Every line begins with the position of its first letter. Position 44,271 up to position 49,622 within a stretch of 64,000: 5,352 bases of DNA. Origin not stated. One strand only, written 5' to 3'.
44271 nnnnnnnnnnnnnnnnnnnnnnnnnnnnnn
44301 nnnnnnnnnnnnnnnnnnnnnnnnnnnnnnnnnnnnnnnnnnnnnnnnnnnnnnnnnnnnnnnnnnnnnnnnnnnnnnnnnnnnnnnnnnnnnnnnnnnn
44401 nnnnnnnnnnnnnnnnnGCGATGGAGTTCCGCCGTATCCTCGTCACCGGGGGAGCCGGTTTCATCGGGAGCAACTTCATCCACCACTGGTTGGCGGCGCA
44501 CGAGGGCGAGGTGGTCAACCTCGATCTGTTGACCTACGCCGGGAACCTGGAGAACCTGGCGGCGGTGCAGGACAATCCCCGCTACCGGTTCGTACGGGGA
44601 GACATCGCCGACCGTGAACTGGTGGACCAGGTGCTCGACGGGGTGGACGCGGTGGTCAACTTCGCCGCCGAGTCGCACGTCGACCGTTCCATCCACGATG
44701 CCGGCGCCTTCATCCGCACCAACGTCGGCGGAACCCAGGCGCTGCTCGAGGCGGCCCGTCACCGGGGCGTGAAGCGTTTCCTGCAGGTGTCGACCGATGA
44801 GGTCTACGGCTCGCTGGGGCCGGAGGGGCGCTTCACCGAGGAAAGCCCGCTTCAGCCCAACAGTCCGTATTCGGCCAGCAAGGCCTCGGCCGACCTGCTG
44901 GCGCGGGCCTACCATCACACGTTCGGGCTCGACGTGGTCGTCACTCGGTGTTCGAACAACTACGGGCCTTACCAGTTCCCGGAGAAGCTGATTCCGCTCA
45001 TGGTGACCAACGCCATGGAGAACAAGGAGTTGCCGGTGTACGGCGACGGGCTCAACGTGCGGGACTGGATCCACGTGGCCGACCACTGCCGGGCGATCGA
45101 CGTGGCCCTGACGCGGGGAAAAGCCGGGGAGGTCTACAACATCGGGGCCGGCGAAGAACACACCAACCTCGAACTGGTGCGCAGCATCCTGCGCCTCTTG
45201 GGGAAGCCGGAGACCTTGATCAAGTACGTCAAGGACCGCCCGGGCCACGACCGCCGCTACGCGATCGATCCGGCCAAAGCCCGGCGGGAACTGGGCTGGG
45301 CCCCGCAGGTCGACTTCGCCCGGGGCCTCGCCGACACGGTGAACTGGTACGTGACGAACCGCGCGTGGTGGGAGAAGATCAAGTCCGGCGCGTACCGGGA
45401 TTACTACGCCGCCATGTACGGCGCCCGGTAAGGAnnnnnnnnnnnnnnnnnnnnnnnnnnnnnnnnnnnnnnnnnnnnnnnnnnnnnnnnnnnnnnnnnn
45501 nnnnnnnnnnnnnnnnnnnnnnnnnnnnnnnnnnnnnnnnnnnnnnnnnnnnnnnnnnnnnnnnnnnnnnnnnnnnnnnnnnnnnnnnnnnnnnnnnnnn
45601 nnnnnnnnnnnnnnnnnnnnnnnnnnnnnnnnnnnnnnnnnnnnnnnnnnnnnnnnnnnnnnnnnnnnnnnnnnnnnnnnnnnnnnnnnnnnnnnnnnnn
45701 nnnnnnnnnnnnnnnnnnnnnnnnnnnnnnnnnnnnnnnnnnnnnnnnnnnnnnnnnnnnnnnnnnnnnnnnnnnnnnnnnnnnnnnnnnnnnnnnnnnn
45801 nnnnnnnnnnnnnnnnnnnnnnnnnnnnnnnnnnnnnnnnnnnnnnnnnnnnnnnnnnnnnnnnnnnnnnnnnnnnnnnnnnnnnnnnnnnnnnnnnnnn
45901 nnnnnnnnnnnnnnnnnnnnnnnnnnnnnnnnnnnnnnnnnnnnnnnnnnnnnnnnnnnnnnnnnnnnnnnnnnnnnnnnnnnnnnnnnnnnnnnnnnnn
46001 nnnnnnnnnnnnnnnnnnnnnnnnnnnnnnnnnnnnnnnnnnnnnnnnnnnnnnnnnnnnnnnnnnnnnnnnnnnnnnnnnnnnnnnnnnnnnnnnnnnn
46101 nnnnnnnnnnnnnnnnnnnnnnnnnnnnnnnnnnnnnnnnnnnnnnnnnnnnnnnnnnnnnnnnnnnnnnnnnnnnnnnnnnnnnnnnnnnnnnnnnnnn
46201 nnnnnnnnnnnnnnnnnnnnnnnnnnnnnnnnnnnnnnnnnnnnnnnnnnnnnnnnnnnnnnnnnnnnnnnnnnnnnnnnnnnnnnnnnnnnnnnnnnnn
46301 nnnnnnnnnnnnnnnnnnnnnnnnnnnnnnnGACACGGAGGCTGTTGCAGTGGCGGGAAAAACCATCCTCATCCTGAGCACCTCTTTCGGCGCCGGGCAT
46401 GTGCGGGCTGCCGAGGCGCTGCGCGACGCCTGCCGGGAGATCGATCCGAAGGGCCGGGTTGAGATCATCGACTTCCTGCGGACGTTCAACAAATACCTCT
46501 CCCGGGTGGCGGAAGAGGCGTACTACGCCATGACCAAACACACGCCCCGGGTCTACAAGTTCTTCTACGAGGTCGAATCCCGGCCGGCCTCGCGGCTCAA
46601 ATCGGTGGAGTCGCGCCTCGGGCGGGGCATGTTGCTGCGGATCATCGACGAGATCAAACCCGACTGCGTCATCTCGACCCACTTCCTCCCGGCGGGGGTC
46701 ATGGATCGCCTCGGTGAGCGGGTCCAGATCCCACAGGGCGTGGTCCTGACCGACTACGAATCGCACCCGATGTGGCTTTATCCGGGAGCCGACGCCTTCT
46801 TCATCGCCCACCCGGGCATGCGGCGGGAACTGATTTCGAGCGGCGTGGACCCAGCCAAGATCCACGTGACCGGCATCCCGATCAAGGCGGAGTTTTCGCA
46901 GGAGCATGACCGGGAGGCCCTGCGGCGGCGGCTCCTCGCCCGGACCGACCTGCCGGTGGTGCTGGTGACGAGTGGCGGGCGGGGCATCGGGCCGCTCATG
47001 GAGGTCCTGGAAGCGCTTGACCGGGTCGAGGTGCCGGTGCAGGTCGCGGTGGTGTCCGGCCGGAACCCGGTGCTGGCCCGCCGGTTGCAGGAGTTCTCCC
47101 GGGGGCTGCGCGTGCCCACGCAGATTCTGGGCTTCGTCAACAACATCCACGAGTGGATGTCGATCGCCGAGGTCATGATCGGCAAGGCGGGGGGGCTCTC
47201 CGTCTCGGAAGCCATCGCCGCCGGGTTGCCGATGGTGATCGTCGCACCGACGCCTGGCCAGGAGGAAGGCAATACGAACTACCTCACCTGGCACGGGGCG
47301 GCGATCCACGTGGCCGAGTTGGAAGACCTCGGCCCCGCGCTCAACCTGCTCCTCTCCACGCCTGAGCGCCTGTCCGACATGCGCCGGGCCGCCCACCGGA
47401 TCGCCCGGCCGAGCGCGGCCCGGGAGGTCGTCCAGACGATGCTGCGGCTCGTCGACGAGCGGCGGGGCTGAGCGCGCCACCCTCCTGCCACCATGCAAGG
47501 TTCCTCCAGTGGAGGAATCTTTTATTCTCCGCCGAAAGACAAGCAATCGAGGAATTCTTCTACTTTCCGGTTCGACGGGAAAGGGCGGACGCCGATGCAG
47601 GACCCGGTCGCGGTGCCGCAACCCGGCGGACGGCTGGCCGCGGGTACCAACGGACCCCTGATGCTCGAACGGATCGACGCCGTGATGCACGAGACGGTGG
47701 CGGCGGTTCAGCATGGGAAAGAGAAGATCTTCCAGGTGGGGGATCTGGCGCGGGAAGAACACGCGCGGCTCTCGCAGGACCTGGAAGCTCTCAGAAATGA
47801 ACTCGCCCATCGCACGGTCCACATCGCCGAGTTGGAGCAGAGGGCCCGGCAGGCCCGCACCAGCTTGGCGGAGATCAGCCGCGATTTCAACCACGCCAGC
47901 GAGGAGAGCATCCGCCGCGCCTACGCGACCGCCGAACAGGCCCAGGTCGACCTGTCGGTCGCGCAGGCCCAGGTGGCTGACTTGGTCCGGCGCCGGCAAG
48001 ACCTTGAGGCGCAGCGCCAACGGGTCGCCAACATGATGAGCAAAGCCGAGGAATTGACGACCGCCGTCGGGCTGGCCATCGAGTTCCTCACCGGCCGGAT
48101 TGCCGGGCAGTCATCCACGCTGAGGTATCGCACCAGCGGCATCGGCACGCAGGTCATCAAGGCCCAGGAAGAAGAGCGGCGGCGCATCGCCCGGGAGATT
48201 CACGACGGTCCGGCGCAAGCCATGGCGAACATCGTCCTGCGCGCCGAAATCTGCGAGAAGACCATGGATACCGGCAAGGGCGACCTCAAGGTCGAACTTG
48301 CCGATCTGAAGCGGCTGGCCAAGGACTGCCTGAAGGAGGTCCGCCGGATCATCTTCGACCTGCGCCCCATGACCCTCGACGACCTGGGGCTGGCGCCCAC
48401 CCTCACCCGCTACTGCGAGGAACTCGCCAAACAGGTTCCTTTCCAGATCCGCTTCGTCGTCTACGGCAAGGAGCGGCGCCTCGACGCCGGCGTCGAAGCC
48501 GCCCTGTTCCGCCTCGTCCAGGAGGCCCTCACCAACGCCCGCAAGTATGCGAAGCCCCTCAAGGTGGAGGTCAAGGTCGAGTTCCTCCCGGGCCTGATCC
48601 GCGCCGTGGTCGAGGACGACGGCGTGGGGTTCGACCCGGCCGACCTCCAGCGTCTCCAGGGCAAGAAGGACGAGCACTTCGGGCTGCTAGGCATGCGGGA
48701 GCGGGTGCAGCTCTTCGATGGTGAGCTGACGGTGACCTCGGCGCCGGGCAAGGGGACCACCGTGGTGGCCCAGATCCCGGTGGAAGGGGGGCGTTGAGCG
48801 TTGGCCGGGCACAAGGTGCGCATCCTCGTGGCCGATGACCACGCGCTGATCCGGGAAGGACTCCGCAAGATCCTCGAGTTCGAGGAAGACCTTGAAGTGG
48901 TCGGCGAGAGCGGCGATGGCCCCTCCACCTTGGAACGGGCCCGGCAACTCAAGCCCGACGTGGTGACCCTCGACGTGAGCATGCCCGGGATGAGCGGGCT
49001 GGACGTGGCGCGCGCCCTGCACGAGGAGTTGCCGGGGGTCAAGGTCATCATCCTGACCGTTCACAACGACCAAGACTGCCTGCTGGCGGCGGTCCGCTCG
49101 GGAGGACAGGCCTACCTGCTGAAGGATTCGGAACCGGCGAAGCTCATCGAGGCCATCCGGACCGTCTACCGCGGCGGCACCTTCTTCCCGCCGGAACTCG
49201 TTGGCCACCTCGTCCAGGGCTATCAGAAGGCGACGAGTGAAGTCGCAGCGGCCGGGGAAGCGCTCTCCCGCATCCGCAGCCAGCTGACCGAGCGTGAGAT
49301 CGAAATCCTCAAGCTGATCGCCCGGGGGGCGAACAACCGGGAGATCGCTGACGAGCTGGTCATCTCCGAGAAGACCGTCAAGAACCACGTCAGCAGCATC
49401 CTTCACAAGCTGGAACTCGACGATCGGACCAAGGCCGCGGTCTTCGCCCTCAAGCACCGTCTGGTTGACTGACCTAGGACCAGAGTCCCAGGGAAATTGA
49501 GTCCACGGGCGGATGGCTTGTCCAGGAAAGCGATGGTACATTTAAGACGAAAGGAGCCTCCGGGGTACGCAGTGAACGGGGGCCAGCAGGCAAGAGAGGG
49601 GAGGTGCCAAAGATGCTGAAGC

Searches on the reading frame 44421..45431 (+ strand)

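Call 7: search_protein_families(library=pfam, proteins=[window:44421-45431:+], max_evalue=0.01)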
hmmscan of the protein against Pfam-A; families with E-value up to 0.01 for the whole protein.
window:44421-45431:+ (336 aa): 9 families
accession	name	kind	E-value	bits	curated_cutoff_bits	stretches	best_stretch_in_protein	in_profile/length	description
PF16363.11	GDP_Man_Dehyd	-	1.4e-86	291.4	27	1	7-305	1-331/332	GDP-mannose 4,6 dehydratase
PF01370.27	Epimerase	-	2.9e-73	246.6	20.9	1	6-242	1-240/240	NAD dependent epimerase/dehydratase family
PF01073.25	3Beta_HSD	-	2.8e-21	76.2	22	1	7-221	1-220/280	3-beta hydroxysteroid dehydrogenase/isomerase family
PF02719.21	Polysacc_synt_2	-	7.7e-21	75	20.2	1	6-275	1-266/293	Polysaccharide biosynthesis protein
PF04321.23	RmlD_sub_bind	-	5e-18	65.6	27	1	5-270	2-241/287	RmlD substrate binding domain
PF07993.18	NAD_binding_4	-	4e-14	52.8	20.1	1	8-179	1-206/258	Male sterility protein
PF13460.12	NAD_binding_10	-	9.1e-13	48.9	27.2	1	10-161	1-131/184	NAD(P)H-binding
PF05368.20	NmrA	-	2.9e-05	24.3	27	1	5-121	4-103/298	NmrA-like family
PF00106.31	adh_short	-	0.002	18.1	26.6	0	6-79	3-75/195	short chain dehydrogenase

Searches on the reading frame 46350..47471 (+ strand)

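Call 7: search_protein_families(library=pfam, proteins=[window:46350-47471:+], max_evalue=0.01)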
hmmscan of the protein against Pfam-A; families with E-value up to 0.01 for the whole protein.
window:46350-47471:+ (373 aa): 7 families
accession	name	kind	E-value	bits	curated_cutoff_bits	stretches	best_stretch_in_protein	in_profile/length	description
PF06925.17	MGDG_synth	-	2.7e-28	99.6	25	1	17-178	1-169/169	Monogalactosyldiacylglycerol (MGDG) synthase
PF00534.26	Glycos_transf_1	-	9.3e-10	38.7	26.4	1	218-348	32-169/172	Glycosyl transferases group 1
PF04101.22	Glyco_tran_28_C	-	1.9e-09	38.2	22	1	203-349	1-155/166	Glycosyltransferase family 28 C-terminal domain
PF02350.25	Epimerase_2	-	2.9e-06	26.8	30.6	1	147-362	123-344/347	UDP-N-acetylglucosamine 2-epimerase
PF13692.12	Glyco_trans_1_4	-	1.4e-05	25.8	27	1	220-313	21-124/142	Glycosyl transferases group 1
PF13579.12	Glyco_trans_4_4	-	5.6e-05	24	29.7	1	142-174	123-155/158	Glycosyl transferase 4-like domain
PF13439.12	Glyco_transf_4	-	0.0027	18.2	28.5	0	93-173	62-161/170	Glycosyltransferase Family 4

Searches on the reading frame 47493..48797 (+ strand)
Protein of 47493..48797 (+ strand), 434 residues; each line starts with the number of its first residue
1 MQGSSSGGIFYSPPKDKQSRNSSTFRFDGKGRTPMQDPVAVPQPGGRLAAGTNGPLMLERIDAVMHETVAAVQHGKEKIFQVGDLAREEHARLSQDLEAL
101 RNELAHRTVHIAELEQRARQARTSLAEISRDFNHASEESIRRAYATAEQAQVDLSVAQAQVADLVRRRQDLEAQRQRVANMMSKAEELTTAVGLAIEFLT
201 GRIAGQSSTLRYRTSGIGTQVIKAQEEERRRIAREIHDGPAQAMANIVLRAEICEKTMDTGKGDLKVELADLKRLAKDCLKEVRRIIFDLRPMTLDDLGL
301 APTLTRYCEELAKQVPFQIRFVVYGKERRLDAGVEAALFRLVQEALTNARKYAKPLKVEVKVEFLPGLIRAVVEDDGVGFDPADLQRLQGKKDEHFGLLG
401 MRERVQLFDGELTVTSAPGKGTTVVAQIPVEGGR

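Call 7: search_protein_families(library=pfam, proteins=[window:47493-48797:+], max_evalue=0.01)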
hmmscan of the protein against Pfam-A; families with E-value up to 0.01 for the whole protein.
window:47493-48797:+ (434 aa): 5 families
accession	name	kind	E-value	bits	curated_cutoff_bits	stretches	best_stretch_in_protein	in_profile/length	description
PF05384.16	DegS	-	4.9e-33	114.3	27.6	1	62-207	1-146/159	Sensor protein DegS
PF07730.19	HisKA_3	-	8.8e-18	65.1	24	1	228-295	1-68/68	Histidine kinase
PF02518.31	HATPase_c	-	3.3e-17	63.4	26.4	1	334-431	2-110/111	Histidine kinase-, DNA gyrase B-, and HSP90-like ATPase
PF13581.12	HATPase_c_2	-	0.00043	20.7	27.4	1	341-392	35-96/127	Histidine kinase-like ATPase domain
PF25398.1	CUX1_N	-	0.0057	17.1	27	1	96-145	18-67/116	CUX1-like, N-terminal tRNA-binding arm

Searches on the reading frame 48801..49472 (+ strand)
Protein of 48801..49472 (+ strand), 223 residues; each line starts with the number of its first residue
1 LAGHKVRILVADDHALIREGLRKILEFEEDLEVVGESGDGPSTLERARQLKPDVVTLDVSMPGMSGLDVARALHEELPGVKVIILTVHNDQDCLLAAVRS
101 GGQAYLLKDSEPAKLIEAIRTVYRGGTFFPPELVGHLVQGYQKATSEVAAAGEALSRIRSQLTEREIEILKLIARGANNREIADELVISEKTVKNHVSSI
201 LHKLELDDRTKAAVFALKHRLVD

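Call 7: search_protein_families(library=pfam, proteins=[window:48801-49472:+], max_evalue=0.01)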
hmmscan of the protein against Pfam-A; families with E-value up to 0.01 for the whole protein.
window:48801-49472:+ (223 aa): 8 families
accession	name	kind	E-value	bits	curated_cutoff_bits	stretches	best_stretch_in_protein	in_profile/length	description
PF00072.30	Response_reg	-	1.2e-27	96.8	30.2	1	8-120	1-111/111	Response regulator receiver domain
PF00196.25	GerE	-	5e-20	71.3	23.5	1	161-216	2-57/57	Bacterial regulatory proteins, luxR family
PF13936.12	HTH_38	-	0.00026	21.1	27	1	159-197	2-41/44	Helix-turn-helix domain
PF04545.22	Sigma70_r4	-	0.00035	20.5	24.1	1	161-204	4-48/50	Sigma-70, region 4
PF13384.12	HTH_23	-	0.00087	19.5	24.6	1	165-195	6-36/50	Homeodomain-like domain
PF08281.18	Sigma70_r4_2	-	0.00096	19.2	25.7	1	158-198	7-48/54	Sigma-70, region 4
PF04967.18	HTH_10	-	0.0021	18.3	23.1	0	174-204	21-51/53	HTH DNA binding domain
PF13412.12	HTH_24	-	0.0071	16.3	21.9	0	163-198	2-39/48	Winged helix-turn-helix DNA-binding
